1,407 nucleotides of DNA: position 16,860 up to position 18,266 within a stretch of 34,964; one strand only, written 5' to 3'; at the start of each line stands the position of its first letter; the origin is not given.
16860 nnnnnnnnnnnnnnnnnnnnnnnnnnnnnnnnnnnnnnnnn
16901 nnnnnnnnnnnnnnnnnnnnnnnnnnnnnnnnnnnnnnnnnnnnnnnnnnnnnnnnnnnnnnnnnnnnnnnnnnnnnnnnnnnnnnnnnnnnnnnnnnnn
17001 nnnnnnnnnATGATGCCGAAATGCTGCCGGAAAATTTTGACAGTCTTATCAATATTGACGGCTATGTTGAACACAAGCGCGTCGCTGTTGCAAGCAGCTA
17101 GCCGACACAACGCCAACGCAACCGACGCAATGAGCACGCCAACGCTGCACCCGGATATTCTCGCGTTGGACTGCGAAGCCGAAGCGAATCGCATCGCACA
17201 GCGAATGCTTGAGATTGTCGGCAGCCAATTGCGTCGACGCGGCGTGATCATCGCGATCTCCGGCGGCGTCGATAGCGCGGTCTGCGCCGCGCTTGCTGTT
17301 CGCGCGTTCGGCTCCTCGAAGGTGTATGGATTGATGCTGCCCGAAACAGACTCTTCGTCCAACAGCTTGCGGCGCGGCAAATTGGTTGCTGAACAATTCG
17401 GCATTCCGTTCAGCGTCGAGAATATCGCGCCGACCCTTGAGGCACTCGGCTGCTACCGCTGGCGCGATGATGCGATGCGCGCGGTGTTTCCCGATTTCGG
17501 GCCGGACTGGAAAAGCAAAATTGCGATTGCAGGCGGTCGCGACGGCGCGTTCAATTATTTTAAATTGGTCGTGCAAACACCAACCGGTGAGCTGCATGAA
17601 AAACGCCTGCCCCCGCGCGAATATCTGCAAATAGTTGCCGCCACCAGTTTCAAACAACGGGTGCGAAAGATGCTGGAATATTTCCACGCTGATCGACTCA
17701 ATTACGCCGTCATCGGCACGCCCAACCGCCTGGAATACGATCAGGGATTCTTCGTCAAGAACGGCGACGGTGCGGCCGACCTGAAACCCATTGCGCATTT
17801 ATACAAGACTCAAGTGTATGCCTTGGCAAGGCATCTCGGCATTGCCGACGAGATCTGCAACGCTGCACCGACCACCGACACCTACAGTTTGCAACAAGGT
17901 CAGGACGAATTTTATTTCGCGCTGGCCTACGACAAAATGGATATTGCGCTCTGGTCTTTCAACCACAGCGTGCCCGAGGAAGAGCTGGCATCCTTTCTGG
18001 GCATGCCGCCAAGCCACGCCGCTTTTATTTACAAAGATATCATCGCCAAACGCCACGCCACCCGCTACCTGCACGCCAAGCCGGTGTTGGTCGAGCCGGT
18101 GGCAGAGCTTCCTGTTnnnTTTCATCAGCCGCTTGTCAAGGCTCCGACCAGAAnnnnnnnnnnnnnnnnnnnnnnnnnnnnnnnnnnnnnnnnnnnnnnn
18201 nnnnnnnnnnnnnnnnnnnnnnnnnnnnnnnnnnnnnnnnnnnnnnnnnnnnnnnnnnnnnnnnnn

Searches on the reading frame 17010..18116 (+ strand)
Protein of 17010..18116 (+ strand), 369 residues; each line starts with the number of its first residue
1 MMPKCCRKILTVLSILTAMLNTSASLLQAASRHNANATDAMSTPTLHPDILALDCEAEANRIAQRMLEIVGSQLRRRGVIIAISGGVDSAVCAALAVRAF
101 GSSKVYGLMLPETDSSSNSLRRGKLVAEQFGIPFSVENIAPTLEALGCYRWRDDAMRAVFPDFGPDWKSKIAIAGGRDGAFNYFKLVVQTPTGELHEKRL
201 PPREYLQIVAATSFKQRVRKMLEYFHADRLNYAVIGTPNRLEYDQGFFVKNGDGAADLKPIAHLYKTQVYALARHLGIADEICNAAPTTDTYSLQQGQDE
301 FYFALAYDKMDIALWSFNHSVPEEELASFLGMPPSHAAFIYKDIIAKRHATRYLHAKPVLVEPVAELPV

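Call 7: search_protein_families(library=ncbifam, proteins=[window:17010-18116:+], max_evalue=0.00001)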
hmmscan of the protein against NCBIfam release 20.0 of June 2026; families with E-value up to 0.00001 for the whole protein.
window:17010-18116:+ (369 aa): 9 families
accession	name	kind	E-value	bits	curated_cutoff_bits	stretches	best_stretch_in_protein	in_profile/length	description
NF002048.0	PRK00876.1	subfamily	7.3e-146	485.2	313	1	45-365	6-327/330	NAD(+) synthase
NF010587.0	PRK13980.1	equivalog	3e-48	164.4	255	2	209-349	111-250/267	NAD+ synthase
TIGR00552.1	nadE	equivalog_domain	3.7e-38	131.2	63.65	2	197-316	95-212/251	NAD(+) synthase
NF001979.1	PRK00768.1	equivalog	1e-22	80.9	250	1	213-312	134-234/266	NAD(+) synthase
NF010588.0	PRK13981.1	equivalog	5.3e-20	71.3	479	1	77-146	286-355/546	NAD+ synthase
TIGR00884.1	guaA_Cterm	equivalog_domain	1.6e-08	34.3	338.75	0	63-102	3-42/310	glutamine-hydrolyzing GMP synthase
NF000848.1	PRK00074.1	equivalog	1.2e-07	30.7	400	1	56-106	193-243/512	glutamine-hydrolyzing GMP synthase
TIGR00268.2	TIGR00268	equivalog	5.2e-07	29.2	150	0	78-137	15-74/259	ATP-dependent sacrificial sulfur transferase LarE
NF001138.1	PRK00143.1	equivalog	7.8e-06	25.1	284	0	79-140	2-69/345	tRNA 2-thiouridine(34) synthase MnmA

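Call 11: search_protein_families(library=pfam, proteins=[window:17010-18116:+], max_evalue=0.1)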
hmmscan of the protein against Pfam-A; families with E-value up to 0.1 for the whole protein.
window:17010-18116:+ (369 aa): 3 families
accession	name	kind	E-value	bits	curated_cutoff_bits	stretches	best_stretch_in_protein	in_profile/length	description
PF02540.23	NAD_synthase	-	1.8e-43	148.9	21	2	208-349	98-237/242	NAD synthase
PF03054.22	tRNA_Me_trans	-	0.00012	22.2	20.6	1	79-137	3-70/202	tRNA methyl transferase HUP domain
PF06508.19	QueC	-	0.012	15.5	22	1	79-132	2-53/210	Queuosine biosynthesis protein QueC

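Call 30: search_solved_structures(query=window:17010-18116:+, max_evalue=0.00001)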
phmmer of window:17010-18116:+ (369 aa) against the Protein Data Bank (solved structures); distinct sequences matched with E-value up to 0.00001: 19.
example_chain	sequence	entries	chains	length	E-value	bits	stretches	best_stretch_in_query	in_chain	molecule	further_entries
2e18_A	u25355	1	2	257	1.5e-36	129.4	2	215-354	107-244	NH(3)-dependent NAD(+) synthetase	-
3fiu_A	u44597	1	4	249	6.3e-21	77.9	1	207-312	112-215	NH(3)-dependent NAD(+) synthetase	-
3p52_A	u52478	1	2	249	3.1e-19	72.4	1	205-317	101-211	NH(3)-dependent NAD(+) synthetase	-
1xng_A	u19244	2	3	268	3.2e-16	62.5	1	213-301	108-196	NH(3)-dependent NAD(+) synthetase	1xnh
4xfd_A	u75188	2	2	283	8.4e-16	61.1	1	213-322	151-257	NH(3)-dependent NAD(+) synthetase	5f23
3dpi_A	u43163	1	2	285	9.5e-16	60.9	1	213-314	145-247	NAD+ synthetase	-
5wp0_A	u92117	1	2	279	1.6e-14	56.8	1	211-314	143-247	NH(3)-dependent NAD(+) synthetase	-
3q4g_A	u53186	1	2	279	2.6e-14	56.2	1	213-314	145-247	NH(3)-dependent NAD(+) synthetase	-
2pz8_A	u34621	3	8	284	9.7e-13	51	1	213-314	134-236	NH(3)-dependent NAD(+) synthetase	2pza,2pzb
1ee1_A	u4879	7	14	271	1.8e-11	46.8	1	213-314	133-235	NH(3)-DEPENDENT NAD(+) SYNTHETASE | NAD SYNTHETASE | PROTEIN (NAD SYNTHETASE)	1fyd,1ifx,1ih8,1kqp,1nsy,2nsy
4q16_A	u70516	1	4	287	2e-10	43.4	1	213-314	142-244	NH(3)-dependent NAD(+) synthetase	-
3n05_A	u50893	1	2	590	8.9e-10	41.3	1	76-145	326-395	NH(3)-dependent NAD(+) synthetase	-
5kha_A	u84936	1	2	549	1.1e-09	41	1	77-140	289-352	Glutamine-dependent NAD+ synthetase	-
5huh_A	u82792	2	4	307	1.2e-09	40.9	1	213-311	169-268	NH(3)-dependent NAD(+) synthetase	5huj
6kv3_A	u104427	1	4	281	3.7e-09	39.2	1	215-315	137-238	NH(3)-dependent NAD(+) synthetase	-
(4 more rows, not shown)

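Call 78: find_related_loci(query=A4, collection=metagenome_contigs, flank=8000)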
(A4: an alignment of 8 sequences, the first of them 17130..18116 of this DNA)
Query A4 (329 aa) in metagenome_contigs; peptide patterns used: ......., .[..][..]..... (x = any residue, [..] = any of these).
600 stretches matched a pattern (row limit reached: there are more); 544 encode a relative of the query (tblastn E <= 1e-3); the best 80 are kept; 80 distinct loci.
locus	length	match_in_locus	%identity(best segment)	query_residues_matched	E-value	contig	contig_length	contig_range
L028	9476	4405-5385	80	1-327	0e+0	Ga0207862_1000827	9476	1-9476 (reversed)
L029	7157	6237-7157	80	1-307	4e-177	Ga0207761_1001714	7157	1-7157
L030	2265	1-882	83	37-327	0e+0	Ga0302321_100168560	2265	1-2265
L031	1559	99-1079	73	1-327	0e+0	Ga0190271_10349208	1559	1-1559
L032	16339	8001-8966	70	6-327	4e-158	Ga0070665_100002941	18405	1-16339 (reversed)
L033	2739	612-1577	70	6-327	2e-166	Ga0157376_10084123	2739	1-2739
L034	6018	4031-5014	68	1-327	4e-154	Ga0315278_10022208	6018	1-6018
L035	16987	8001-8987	66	1-329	9e-151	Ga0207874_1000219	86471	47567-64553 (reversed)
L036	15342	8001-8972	67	5-328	2e-147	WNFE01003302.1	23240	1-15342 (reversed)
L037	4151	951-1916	65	6-327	2e-151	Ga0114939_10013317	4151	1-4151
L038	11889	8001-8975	65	3-327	4e-147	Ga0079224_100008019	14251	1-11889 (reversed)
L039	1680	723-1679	66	1-319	6e-159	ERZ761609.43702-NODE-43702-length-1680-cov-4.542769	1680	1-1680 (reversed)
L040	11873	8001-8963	65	8-328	1e-146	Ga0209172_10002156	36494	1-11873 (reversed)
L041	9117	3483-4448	64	6-327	3e-146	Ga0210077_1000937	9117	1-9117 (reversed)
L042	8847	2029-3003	62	3-327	6e-146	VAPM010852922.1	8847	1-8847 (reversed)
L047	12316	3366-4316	68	8-324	6e-145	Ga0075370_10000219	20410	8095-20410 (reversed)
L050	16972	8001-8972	65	4-327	4e-144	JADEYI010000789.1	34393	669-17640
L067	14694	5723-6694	64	1-325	1e-139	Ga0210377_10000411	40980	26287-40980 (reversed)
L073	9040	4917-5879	64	1-321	1e-138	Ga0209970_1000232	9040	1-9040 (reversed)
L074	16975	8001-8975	65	3-327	8e-138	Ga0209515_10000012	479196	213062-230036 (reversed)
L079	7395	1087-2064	63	3-327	8e-137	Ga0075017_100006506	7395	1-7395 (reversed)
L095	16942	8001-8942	67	11-324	8e-134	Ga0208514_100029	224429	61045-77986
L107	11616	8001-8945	63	11-325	9e-130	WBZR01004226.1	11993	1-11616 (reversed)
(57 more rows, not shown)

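Call 82: search_protein_families(library=pfam, proteins=[L047:5261-5848:+, L047:5940-6599:+, L050:9834-10319:+, L050:10347-10862:+, L067:6833-7621:+, L074:8968-9888:+, L095:9136-10005:+, L107:9025-9720:+, L079:3701-4363:+, L073:6158-6724:+], max_evalue=0.001)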
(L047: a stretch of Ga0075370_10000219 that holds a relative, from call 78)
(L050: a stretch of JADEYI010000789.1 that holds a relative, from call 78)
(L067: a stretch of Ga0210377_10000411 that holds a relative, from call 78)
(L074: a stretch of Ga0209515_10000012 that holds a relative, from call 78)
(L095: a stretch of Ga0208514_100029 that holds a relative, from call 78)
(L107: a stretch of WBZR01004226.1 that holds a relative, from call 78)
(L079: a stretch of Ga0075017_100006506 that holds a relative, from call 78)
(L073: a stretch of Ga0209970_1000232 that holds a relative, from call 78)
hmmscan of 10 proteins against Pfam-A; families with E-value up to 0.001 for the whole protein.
L047:5261-5848:+ (196 aa): 2 families
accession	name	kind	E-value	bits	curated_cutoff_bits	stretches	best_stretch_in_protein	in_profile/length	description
PF00132.30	Hexapep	-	1.5e-10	40.8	27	1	113-146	2-35/36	Bacterial transferase hexapeptide (six repeats)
PF25084.1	LbH_EIF2B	-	0.00052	20.4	54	0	82-107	77-102/105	EIF2B subunit epsilon LbH domain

L047:5940-6599:+ (220 aa): 2 families
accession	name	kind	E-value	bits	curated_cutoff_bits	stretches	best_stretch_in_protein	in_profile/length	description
PF00625.27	Guanylate_kin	-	6.9e-47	159.9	25.2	1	15-193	3-181/182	Guanylate kinase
PF13671.12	AAA_33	-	6.3e-05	23.7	27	1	22-153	7-128/143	AAA domain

L050:9834-10319:+ (162 aa): 0 families

L050:10347-10862:+ (172 aa): 0 families

L067:6833-7621:+ (263 aa): 1 family
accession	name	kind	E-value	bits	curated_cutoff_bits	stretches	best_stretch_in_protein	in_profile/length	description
PF01522.26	Polysacc_deac_1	-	7.3e-24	84.5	23.1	1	61-183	4-121/124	Polysaccharide deacetylase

L074:8968-9888:+ (307 aa): 2 families
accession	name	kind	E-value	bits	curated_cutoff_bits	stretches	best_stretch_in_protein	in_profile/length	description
PF11959.13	DUF3473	-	1.4e-50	171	29.6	1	170-299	1-129/130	Domain of unknown function (DUF3473)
PF01522.26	Polysacc_deac_1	-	1.4e-17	64.2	23.1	1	60-154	18-112/124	Polysaccharide deacetylase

L095:9136-10005:+ (290 aa): 0 families

L107:9025-9720:+ (232 aa): 3 families
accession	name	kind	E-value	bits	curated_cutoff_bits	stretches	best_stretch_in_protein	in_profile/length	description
PF00132.30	Hexapep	-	2e-08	34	27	0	115-133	11-29/36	Bacterial transferase hexapeptide (six repeats)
PF14602.12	Hexapep_2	-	4.9e-08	33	27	1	176-207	2-33/34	Hexapeptide repeat of succinyl-transferase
PF25084.1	LbH_EIF2B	-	9.5e-05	22.8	54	0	117-149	21-53/105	EIF2B subunit epsilon LbH domain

L079:3701-4363:+ (221 aa): 1 family
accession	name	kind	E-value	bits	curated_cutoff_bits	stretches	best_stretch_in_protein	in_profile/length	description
PF05168.19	HEPN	-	3e-14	53.6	22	1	9-126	3-116/117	HEPN domain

L073:6158-6724:+ (189 aa): 2 families
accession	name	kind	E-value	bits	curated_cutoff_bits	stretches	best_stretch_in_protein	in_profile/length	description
PF18765.7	Polbeta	-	2.9e-06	27.8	26.9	1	105-133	14-42/93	Polymerase beta, Nucleotidyltransferase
PF01909.29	NTP_transf_2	-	9.9e-06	26.3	21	1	104-135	14-45/93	Nucleotidyltransferase domain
